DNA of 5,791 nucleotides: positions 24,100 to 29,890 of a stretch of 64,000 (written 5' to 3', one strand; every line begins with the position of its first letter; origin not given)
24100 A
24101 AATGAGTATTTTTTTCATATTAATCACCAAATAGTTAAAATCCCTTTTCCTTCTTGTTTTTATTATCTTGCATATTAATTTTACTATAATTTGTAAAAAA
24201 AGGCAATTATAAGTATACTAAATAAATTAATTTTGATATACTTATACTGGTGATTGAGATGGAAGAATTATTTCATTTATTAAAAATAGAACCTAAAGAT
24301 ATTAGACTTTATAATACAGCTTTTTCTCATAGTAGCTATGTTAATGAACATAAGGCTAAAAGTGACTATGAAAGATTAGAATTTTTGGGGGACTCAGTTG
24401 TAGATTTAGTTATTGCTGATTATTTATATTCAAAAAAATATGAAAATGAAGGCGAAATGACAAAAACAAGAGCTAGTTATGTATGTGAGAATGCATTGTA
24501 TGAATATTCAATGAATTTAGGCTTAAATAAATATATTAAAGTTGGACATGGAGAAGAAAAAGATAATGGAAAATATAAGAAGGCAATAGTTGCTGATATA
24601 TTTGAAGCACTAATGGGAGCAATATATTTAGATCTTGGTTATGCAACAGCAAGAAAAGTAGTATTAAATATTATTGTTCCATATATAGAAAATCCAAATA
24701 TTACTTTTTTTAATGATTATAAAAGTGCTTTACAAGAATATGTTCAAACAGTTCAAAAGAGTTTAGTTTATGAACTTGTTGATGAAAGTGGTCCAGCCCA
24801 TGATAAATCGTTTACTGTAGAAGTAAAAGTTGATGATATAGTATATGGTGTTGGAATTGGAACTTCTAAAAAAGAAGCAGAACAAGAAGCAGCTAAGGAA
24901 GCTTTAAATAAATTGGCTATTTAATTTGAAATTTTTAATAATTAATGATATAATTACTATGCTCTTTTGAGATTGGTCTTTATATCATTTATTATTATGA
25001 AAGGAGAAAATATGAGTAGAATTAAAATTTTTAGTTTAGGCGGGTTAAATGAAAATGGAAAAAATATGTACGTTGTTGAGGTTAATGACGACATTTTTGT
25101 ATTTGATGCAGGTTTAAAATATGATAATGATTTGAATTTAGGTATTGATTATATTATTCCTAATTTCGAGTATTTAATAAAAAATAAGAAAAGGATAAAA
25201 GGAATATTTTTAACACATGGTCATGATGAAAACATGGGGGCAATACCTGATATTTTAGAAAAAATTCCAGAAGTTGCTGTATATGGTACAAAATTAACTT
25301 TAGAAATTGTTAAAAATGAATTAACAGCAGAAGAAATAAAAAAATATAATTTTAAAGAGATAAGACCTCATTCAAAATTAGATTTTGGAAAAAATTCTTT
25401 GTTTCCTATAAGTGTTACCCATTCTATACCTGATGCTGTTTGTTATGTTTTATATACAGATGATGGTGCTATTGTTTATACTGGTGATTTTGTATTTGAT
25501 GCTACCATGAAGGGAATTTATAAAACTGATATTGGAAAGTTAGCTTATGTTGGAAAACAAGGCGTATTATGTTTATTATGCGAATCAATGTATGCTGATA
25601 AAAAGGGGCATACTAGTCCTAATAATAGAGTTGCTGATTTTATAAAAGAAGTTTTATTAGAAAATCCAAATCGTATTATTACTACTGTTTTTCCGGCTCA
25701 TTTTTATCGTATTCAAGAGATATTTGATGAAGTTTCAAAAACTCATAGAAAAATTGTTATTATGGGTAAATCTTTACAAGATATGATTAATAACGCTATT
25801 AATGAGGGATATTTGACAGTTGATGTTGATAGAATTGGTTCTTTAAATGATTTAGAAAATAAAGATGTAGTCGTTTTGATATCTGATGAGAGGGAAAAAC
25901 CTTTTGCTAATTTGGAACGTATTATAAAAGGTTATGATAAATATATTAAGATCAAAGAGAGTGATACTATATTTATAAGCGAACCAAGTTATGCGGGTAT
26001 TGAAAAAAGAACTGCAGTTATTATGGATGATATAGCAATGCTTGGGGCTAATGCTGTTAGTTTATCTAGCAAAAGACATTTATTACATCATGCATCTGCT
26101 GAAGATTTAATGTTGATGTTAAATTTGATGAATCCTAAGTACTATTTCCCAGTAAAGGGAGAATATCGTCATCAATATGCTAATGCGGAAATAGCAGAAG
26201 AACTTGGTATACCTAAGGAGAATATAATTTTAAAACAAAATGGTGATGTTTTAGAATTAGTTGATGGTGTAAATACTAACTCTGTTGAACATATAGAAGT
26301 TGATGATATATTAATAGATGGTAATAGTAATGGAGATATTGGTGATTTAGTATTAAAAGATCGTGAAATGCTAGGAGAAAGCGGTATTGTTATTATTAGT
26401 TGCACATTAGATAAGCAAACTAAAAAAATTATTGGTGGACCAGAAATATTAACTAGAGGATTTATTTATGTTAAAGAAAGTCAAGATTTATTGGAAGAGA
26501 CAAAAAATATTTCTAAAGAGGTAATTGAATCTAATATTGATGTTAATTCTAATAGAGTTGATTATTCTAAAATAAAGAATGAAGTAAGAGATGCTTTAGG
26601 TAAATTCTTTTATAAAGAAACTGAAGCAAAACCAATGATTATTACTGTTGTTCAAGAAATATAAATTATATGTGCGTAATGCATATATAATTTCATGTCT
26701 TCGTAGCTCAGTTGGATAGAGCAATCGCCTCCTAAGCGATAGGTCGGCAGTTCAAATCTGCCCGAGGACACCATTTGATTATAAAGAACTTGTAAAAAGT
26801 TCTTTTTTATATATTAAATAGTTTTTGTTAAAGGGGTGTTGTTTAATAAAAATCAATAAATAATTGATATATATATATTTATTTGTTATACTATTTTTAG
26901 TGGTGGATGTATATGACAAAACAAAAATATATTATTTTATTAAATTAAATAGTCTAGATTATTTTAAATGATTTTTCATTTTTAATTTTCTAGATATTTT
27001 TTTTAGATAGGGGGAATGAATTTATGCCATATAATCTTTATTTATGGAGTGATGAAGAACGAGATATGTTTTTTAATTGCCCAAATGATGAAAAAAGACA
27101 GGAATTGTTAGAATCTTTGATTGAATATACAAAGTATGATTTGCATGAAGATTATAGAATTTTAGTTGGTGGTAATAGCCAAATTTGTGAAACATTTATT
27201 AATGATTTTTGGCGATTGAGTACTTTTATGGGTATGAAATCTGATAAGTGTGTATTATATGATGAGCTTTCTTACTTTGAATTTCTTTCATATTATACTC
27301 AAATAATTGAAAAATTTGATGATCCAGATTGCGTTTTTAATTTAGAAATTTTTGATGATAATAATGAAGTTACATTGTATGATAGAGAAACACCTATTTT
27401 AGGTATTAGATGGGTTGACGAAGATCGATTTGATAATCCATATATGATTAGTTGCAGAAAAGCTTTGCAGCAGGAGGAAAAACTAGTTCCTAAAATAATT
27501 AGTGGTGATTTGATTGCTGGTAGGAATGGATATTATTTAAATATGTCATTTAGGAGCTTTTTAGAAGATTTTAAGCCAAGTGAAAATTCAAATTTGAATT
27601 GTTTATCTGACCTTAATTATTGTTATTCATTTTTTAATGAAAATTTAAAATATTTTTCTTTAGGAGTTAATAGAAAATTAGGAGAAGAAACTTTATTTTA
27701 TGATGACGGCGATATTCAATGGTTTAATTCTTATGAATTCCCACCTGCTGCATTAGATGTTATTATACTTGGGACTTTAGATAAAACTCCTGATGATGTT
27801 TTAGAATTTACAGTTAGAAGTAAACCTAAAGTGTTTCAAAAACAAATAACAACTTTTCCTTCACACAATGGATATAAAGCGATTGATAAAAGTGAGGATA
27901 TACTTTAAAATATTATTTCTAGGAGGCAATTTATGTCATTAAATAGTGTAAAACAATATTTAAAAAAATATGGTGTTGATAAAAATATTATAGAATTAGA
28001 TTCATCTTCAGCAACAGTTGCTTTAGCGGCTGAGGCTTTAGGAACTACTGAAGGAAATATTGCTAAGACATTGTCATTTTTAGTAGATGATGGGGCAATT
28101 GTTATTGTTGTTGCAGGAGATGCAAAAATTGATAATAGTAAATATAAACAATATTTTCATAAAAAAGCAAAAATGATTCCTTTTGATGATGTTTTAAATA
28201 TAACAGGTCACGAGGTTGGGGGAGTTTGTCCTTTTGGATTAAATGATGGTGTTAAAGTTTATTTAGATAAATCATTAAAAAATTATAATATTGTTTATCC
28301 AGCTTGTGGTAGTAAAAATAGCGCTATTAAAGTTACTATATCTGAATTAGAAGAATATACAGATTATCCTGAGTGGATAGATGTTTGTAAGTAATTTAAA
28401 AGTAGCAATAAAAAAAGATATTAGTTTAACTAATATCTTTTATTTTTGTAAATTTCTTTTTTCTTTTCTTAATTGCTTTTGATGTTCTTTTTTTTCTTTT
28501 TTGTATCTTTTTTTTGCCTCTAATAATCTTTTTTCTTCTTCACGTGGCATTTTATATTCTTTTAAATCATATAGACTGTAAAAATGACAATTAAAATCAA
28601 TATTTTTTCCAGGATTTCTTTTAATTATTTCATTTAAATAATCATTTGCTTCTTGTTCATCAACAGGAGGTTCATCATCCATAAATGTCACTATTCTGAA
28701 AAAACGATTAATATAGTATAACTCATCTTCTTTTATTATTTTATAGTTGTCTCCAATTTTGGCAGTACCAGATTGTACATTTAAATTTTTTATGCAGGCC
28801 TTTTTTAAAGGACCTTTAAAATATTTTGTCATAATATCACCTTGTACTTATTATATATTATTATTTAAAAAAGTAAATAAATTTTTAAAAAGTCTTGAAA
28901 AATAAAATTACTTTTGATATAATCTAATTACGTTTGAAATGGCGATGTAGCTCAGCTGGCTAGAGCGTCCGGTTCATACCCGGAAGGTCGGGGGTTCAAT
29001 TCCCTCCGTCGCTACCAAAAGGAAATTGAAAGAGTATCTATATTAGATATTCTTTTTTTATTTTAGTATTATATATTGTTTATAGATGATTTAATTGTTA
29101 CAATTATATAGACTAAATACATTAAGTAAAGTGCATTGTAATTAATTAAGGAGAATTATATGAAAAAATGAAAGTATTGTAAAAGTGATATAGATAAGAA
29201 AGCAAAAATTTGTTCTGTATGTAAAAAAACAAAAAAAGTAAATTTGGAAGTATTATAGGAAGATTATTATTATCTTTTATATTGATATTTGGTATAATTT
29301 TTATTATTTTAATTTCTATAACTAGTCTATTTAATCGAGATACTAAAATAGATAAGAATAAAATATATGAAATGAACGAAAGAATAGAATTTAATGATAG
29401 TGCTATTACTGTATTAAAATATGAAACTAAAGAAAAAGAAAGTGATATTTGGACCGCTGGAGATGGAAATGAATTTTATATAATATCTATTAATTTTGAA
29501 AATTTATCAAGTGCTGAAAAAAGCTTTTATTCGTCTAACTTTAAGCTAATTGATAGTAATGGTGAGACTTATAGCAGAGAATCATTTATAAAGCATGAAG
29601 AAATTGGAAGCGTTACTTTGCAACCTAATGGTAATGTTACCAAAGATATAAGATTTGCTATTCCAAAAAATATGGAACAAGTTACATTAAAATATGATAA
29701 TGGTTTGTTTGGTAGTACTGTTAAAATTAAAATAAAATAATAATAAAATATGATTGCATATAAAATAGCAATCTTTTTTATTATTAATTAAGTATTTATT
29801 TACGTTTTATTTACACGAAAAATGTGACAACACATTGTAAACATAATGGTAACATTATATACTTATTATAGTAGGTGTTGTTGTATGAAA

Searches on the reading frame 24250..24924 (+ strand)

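Call 22: search_protein_families(library=pfam, proteins=[window:24250-24924:+], max_evalue=0.001)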
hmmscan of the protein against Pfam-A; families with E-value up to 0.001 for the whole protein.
window:24250-24924:+ (224 aa): 4 families
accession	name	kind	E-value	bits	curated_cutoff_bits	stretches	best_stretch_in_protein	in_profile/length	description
PF14622.11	Ribonucleas_3_3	-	4.6e-36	124.3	35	1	18-144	2-126/128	Ribonuclease-III-like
PF00636.31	Ribonuclease_3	-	7.7e-25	88.1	27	1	41-130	1-102/102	Ribonuclease III domain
PF00035.32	dsrm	-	3.3e-22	79.3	23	1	157-222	1-66/66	Double-stranded RNA binding motif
PF24995.1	DSRM_2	-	0.00014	22.7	27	1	180-223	37-78/79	dsRNA binding domain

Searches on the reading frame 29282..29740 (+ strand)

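Call 23: search_protein_families(library=pfam, proteins=[window:29282-29740:+], max_evalue=0.001)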
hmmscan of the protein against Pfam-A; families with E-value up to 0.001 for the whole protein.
window:29282-29740:+ (152 aa): 2 families
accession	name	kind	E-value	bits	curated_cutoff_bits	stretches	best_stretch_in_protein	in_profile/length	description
PF11611.13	DUF4352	-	2.8e-17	63.6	25.9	1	29-146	1-120/122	Domain of unknown function (DUF4352)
PF19566.4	Snx8_BAR_dom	-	0.00048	20.1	27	1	10-56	132-180/258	Sorting nexin 8/Mvp1 BAR domain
